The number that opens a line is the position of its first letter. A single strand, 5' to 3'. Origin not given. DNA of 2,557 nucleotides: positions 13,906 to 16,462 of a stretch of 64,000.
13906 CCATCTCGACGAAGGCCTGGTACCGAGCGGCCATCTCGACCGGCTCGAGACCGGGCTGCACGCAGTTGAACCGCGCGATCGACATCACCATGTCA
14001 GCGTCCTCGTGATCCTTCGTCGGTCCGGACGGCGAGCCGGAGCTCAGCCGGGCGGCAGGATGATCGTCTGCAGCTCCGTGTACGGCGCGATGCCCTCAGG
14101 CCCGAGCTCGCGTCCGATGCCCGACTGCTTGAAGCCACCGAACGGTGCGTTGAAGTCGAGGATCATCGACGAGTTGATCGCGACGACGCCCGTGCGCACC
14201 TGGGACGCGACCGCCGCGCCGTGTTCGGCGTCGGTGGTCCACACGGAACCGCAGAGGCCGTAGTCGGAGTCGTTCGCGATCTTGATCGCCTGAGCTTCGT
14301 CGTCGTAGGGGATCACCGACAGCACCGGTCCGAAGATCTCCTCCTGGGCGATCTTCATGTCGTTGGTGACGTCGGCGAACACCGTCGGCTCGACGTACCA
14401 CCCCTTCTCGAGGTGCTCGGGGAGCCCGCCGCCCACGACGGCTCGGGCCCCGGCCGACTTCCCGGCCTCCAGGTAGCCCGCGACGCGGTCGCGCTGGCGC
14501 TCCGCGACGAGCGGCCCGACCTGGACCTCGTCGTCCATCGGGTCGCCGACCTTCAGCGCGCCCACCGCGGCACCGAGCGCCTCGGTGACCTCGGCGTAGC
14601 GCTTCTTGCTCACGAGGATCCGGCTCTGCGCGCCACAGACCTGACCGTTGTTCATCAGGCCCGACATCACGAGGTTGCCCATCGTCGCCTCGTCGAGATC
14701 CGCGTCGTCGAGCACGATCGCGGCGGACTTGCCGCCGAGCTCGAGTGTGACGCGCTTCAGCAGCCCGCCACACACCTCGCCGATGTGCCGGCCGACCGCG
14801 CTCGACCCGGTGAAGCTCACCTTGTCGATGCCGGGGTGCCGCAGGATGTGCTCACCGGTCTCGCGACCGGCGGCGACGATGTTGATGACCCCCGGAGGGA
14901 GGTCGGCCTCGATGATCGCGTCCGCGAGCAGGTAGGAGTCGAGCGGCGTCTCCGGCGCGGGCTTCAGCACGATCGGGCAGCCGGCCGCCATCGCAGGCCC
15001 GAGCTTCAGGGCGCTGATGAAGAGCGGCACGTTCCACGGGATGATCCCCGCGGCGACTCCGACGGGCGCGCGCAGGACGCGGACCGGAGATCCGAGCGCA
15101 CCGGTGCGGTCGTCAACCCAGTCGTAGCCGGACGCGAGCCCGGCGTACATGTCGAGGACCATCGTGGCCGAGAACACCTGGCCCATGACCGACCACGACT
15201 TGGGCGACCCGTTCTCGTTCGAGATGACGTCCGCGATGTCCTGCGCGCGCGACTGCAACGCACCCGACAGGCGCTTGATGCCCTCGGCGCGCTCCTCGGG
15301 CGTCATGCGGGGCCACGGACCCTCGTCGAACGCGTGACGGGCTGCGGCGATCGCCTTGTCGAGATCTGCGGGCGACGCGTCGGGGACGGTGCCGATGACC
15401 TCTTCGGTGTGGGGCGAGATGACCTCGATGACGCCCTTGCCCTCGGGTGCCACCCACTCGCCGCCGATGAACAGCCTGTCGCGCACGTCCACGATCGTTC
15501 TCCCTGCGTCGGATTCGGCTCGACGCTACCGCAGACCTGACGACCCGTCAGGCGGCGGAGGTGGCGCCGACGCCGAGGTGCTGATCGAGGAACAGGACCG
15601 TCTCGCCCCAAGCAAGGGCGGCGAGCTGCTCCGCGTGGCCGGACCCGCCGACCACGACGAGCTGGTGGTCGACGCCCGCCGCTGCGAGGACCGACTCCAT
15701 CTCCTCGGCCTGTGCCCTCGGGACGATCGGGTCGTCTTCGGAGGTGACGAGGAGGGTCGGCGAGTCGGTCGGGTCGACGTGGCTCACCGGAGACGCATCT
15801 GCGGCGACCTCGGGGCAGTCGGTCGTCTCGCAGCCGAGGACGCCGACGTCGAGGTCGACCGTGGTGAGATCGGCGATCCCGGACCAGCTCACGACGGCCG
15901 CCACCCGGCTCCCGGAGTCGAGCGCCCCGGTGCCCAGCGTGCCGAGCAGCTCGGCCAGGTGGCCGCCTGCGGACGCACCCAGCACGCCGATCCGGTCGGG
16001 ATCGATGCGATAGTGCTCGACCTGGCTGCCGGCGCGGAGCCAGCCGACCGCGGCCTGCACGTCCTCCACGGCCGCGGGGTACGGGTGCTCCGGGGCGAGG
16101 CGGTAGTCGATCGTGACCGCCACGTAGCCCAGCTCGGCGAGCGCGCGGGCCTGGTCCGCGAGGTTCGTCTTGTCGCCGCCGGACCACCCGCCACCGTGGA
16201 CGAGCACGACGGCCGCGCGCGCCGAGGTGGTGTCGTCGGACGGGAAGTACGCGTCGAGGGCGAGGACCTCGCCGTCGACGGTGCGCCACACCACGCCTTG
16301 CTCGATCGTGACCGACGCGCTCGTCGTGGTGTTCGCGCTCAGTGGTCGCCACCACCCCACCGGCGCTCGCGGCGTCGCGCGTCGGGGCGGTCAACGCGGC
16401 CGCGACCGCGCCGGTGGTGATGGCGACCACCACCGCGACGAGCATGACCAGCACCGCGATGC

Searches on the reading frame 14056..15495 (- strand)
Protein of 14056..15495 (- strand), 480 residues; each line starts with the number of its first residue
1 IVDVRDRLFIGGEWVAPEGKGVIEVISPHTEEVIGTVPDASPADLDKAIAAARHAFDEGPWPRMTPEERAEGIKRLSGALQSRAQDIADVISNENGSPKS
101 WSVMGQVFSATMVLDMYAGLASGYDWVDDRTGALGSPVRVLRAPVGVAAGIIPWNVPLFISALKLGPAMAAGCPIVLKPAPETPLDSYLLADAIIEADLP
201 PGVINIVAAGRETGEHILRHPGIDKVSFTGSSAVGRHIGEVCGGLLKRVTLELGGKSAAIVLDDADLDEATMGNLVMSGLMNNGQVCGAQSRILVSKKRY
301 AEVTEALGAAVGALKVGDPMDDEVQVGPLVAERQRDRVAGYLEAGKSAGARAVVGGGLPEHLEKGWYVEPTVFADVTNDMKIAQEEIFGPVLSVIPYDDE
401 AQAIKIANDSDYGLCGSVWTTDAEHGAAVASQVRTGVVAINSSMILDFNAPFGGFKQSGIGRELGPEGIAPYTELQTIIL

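Call 80: search_protein_families(library=pfam, proteins=[window:14056-15495:-], max_evalue=0.001)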
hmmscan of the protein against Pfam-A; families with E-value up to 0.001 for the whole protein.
window:14056-15495:- (480 aa): 1 family
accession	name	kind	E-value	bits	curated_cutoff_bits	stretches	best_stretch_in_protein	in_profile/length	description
PF00171.27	Aldedh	-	2.3e-158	528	23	1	14-478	1-461/461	Aldehyde dehydrogenase family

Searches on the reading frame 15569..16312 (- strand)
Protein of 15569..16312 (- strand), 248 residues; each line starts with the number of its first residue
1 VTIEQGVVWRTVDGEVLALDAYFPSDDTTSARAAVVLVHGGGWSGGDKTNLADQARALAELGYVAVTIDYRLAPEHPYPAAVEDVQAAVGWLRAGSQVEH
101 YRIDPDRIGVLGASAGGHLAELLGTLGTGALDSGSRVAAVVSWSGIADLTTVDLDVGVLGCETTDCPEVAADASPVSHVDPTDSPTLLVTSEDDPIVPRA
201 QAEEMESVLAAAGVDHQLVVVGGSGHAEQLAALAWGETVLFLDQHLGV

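Call 80: search_protein_families(library=pfam, proteins=[window:15569-16312:-], max_evalue=0.001)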
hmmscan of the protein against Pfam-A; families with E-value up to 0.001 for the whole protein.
window:15569-16312:- (248 aa): 10 families
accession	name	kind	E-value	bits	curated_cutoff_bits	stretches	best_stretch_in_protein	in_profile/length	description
PF20434.5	BD-FAE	-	7.2e-44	150.3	26.8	1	19-208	1-214/215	BD-FAE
PF07859.19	Abhydrolase_3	-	6.5e-28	98.4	25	1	35-149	1-112/210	alpha/beta hydrolase fold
PF00326.27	Peptidase_S9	-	5.4e-15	55.9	22.6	1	82-227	45-188/213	Prolyl oligopeptidase family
PF01738.24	DLH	-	6.5e-10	39.4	21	1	27-227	9-187/217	Dienelactone hydrolase family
PF00135.34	COesterase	-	5.5e-09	35.9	27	1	17-123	86-200/515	Carboxylesterase family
PF12740.14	PETase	-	1.2e-06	28.6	28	1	22-175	45-190/263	PET hydrolase-like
PF08386.16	Abhydrolase_4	-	8.9e-06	26.2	21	1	161-227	15-74/103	TAP-like protein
PF02129.25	Peptidase_S15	-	1.3e-05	25.5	23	1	13-144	1-133/262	X-Pro dipeptidyl-peptidase (S15 family)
PF12146.15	Hydrolase_4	-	1.4e-05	24.9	27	0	30-123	2-93/239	Serine aminopeptidase, S33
PF00561.26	Abhydrolase_1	-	0.00025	21.2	25.8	0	183-227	199-239/245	alpha/beta hydrolase fold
